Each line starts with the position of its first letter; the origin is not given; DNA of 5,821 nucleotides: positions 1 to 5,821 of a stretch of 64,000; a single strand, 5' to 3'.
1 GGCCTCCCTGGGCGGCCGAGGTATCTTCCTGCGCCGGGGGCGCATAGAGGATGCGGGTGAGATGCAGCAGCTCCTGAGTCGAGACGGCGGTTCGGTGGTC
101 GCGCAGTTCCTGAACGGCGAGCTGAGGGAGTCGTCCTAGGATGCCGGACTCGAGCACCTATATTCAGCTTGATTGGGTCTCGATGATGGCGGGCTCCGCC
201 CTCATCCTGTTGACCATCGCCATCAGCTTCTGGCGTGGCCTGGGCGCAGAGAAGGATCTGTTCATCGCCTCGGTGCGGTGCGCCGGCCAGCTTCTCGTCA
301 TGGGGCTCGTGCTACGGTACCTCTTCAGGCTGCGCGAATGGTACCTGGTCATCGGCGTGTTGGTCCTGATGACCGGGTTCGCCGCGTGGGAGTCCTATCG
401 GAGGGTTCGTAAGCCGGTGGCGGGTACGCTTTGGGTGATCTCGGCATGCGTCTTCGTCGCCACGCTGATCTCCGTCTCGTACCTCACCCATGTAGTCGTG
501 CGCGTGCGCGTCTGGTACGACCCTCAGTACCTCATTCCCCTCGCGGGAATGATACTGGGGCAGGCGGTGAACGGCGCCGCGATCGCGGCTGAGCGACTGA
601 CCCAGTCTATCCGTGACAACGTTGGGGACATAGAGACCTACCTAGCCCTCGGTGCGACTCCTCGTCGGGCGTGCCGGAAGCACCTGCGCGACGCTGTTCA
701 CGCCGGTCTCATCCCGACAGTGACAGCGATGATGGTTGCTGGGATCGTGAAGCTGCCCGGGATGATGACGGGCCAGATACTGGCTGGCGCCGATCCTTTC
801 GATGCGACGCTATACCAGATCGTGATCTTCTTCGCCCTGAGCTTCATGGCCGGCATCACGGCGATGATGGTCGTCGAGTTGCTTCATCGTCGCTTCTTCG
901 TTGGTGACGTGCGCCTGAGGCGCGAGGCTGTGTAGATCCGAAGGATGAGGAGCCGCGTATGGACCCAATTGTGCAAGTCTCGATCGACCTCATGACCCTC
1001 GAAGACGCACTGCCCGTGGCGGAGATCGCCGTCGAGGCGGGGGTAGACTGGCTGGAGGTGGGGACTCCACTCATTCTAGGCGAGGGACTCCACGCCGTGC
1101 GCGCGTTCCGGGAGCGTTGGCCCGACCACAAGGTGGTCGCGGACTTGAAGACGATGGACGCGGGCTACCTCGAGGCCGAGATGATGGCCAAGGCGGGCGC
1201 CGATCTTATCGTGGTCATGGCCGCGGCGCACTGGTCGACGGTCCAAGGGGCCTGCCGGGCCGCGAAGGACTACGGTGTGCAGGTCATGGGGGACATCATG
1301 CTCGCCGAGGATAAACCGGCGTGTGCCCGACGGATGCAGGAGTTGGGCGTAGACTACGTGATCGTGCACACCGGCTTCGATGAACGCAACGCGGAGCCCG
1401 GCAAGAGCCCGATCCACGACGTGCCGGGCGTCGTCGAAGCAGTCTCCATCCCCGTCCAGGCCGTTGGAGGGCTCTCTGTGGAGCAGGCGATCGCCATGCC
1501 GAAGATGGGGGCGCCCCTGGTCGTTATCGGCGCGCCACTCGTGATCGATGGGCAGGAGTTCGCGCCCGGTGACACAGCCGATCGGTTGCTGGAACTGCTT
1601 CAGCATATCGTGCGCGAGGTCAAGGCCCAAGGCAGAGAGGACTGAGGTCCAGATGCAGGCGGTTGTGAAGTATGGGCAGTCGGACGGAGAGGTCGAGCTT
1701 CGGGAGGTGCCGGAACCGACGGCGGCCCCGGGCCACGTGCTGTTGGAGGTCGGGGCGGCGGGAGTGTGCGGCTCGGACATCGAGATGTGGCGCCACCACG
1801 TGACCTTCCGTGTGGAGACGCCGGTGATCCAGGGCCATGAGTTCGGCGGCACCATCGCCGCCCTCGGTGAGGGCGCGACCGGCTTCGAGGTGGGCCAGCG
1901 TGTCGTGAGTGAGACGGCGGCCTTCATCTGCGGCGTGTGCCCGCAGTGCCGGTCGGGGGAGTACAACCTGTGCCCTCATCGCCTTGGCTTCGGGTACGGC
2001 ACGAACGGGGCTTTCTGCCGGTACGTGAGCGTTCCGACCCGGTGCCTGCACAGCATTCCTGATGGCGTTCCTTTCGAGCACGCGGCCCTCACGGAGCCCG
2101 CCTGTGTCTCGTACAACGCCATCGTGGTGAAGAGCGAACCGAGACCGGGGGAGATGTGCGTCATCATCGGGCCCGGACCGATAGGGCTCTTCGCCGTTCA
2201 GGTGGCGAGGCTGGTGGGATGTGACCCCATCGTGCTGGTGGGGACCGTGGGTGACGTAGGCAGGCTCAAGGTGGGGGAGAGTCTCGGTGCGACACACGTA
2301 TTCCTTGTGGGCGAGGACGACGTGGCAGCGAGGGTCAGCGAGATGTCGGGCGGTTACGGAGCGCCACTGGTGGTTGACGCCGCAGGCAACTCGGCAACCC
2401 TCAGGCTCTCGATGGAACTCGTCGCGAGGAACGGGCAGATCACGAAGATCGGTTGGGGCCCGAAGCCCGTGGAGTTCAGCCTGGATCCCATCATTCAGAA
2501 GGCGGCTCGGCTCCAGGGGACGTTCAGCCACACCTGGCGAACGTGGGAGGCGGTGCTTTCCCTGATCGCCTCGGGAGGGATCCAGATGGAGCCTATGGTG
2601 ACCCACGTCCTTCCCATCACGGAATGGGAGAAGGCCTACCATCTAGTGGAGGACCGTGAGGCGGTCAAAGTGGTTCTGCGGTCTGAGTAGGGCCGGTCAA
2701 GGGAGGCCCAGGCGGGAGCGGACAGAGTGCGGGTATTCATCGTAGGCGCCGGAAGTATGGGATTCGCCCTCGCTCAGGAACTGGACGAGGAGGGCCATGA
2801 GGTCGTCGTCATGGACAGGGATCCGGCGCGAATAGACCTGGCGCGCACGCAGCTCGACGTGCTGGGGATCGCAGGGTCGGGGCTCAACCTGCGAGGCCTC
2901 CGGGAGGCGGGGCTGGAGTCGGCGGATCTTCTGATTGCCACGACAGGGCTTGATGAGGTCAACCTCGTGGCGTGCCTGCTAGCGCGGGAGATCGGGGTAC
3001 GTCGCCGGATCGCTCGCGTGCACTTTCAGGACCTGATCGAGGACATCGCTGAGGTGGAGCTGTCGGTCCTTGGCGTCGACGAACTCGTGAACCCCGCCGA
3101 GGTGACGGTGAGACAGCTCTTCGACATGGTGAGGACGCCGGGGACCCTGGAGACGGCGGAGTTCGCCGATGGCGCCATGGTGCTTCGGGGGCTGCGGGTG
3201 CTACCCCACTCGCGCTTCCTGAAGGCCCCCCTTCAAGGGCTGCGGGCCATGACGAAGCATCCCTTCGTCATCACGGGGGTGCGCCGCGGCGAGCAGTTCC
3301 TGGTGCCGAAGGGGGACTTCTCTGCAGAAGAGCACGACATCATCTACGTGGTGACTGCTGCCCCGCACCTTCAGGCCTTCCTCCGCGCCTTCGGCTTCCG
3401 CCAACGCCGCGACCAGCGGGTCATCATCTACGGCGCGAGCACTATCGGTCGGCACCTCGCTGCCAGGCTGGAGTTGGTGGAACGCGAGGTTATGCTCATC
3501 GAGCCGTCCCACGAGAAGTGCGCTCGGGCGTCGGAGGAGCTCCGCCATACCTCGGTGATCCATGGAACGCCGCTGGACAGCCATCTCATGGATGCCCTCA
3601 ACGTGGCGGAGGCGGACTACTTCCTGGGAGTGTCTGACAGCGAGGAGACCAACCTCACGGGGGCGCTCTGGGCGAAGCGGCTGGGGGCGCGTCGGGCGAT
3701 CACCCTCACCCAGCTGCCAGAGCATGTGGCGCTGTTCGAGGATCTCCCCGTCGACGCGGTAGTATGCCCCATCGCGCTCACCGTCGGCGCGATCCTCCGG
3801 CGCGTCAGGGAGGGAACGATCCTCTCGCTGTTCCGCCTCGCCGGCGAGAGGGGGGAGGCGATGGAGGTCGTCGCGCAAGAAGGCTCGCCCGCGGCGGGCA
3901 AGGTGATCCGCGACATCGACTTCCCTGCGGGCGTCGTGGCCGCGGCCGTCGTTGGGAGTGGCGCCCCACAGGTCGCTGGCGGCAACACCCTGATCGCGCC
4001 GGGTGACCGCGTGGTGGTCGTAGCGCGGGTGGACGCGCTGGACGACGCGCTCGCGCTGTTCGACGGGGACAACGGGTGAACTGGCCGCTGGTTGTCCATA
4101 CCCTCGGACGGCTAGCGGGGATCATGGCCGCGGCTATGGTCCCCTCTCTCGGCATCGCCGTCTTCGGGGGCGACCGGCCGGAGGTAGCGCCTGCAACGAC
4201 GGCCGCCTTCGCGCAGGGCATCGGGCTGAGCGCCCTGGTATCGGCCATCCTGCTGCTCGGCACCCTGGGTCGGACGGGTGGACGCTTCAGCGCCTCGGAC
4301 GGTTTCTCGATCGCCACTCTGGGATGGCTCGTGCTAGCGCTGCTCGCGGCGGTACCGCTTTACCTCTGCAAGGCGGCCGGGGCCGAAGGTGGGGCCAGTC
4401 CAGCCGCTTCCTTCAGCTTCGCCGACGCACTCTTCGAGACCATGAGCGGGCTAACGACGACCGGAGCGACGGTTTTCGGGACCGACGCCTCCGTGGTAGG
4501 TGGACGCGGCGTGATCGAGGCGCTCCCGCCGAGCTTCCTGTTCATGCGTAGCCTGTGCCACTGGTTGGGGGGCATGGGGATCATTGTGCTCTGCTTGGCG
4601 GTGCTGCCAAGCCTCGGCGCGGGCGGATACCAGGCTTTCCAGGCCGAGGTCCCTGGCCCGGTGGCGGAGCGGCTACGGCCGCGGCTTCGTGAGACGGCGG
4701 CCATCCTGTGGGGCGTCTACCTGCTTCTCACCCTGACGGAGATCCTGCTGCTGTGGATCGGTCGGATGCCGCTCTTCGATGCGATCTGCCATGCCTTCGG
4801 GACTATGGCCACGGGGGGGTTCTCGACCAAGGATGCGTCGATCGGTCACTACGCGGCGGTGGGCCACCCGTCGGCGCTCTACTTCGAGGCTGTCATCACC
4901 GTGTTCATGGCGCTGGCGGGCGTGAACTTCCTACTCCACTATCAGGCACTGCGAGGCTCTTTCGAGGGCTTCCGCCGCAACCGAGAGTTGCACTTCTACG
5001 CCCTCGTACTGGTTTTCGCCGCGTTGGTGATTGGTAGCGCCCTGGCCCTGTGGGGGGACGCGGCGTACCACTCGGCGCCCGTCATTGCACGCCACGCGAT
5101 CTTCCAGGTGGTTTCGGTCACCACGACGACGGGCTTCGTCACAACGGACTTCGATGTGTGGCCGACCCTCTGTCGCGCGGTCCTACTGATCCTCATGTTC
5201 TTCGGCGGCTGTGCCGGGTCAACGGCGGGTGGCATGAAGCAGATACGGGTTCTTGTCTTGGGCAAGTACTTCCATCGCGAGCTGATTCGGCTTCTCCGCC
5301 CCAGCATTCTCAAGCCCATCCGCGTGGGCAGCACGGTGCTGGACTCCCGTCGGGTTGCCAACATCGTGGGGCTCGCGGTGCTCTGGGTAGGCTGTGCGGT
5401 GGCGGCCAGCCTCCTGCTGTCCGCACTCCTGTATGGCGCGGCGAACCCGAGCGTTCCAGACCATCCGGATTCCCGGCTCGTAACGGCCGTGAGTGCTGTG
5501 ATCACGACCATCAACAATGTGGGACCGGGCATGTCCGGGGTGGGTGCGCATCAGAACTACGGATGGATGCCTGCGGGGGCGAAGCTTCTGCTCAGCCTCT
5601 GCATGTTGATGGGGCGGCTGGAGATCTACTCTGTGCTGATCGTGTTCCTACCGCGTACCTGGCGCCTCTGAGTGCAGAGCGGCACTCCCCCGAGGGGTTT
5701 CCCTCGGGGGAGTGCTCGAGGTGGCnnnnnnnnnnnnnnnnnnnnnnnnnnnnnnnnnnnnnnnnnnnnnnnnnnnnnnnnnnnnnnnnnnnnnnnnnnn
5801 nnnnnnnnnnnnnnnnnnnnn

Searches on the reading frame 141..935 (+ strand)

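Call 14: search_protein_families(library=pfam, proteins=[window:141-935:+], max_evalue=0.001)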
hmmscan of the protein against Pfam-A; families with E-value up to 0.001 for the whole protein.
window:141-935:+ (264 aa): 1 family
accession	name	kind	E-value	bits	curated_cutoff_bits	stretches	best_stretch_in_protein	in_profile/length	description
PF03649.18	UPF0014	-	3.1e-82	276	22.6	1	12-253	1-242/242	Uncharacterised protein family (UPF0014)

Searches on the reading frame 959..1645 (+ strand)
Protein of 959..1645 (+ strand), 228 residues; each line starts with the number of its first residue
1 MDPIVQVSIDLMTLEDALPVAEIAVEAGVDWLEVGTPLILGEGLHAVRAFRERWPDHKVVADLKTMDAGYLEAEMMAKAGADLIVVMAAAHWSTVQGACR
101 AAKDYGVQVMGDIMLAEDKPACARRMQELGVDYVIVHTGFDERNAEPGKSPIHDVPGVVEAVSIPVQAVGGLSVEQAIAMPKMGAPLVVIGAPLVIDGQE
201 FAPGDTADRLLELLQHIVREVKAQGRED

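Call 14: search_protein_families(library=pfam, proteins=[window:959-1645:+], max_evalue=0.001)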
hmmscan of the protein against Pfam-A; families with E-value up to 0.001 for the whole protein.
window:959-1645:+ (228 aa): 1 family
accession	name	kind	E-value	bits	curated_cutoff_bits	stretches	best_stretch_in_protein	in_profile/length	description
PF00215.30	OMPdecase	-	2.8e-26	93.2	27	1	5-163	3-176/221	Orotidine 5'-phosphate decarboxylase / HUMPS family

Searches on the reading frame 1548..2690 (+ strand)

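Call 14: search_protein_families(library=pfam, proteins=[window:1548-2690:+], max_evalue=0.001)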
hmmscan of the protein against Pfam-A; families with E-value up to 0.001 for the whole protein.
window:1548-2690:+ (380 aa): 4 families
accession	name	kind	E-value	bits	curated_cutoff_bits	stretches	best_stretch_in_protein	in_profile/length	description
PF08240.17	ADH_N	-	6.1e-28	97.6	23.5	1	61-172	2-104/104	Alcohol dehydrogenase GroES-like domain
PF00107.32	ADH_zinc_N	-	2.6e-24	86.1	31.8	1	211-341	1-128/129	Zinc-binding dehydrogenase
PF16912.11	Glu_dehyd_C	-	1.6e-07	31.5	34.9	1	179-377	4-209/211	Glucose dehydrogenase C-terminus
PF13602.12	ADH_zinc_N_2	-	2.4e-07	32.2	27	1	246-375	1-132/134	Zinc-binding dehydrogenase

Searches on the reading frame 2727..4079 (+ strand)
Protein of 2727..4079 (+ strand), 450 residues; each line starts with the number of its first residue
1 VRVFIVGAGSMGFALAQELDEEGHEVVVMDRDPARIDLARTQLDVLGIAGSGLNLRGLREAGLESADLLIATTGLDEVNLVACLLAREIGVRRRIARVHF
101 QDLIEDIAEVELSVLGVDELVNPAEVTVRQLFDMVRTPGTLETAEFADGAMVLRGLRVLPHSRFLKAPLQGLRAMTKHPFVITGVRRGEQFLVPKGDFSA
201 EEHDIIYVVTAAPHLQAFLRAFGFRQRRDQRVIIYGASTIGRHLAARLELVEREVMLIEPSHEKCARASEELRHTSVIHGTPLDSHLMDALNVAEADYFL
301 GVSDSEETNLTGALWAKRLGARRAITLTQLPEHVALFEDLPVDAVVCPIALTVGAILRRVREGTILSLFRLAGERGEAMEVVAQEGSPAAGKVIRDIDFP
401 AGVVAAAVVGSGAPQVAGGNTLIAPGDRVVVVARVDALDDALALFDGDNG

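Call 14: search_protein_families(library=pfam, proteins=[window:2727-4079:+], max_evalue=0.001)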
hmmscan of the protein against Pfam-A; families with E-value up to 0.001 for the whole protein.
window:2727-4079:+ (450 aa): 21 families
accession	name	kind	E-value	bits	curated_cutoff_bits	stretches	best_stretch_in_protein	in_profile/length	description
PF02254.24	TrkA_N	-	2.8e-43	147.4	23.8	2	3-123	1-116/116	TrkA-N domain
PF02080.26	TrkA_C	-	1e-19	70.6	27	2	379-445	2-70/71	TrkA-C domain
PF03807.23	F420_oxidored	-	1.4e-07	32.5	21.6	1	3-45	2-46/94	NADP oxidoreductase coenzyme F420-dependent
PF02737.24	3HCDH_N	-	6.1e-07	30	22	1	3-43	2-42/180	3-hydroxyacyl-CoA dehydrogenase, NAD binding domain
PF02558.23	ApbA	-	2.8e-06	27.4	22.2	1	3-41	1-39/150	Ketopantoate reductase PanE/ApbA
PF03435.24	Sacchrp_dh_NADP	-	4.2e-06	27.6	25.1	0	3-40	1-40/129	Saccharopine dehydrogenase NADP binding domain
PF03446.21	NAD_binding_2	-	1e-05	26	21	1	3-38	2-37/161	NAD binding domain of 6-phosphogluconate dehydrogenase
PF01210.29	NAD_Gly3P_dh_N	-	1.3e-05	25.7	23.1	1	3-37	2-36/158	NAD-dependent glycerol-3-phosphate dehydrogenase N-terminus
PF02826.25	2-Hacid_dh_C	-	1.3e-05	25.1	25.1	0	225-268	32-75/178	D-isomer specific 2-hydroxyacid dehydrogenase, NAD binding domain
PF00106.31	adh_short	-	1.4e-05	25.1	26.6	0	3-43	3-44/195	short chain dehydrogenase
PF01488.26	Shikimate_DH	-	2.5e-05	24.8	24.3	1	2-77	14-87/138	Shikimate / quinate 5-dehydrogenase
PF07992.20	Pyr_redox_2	-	4e-05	23.6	26.1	0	2-31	2-31/291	Pyridine nucleotide-disulphide oxidoreductase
PF06690.17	HcgC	-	5.5e-05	23.3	31.4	0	2-78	45-110/248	FeGP cofactor biosynthesis protein, methyltransferase HcgC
PF00070.33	Pyr_redox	-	7.9e-05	23.5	22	0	2-33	1-32/82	Pyridine nucleotide-disulphide oxidoreductase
PF13478.12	XdhC_C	-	9.2e-05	23.4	29.7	0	3-40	1-38/125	XdhC Rossmann domain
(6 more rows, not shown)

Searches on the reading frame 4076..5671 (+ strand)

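Call 14: search_protein_families(library=pfam, proteins=[window:4076-5671:+], max_evalue=0.001)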
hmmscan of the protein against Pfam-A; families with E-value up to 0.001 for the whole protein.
window:4076-5671:+ (531 aa): 1 family
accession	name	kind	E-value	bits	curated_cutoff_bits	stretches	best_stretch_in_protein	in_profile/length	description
PF02386.22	TrkH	-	7.7e-59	199.9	27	1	69-525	28-491/502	Cation transport protein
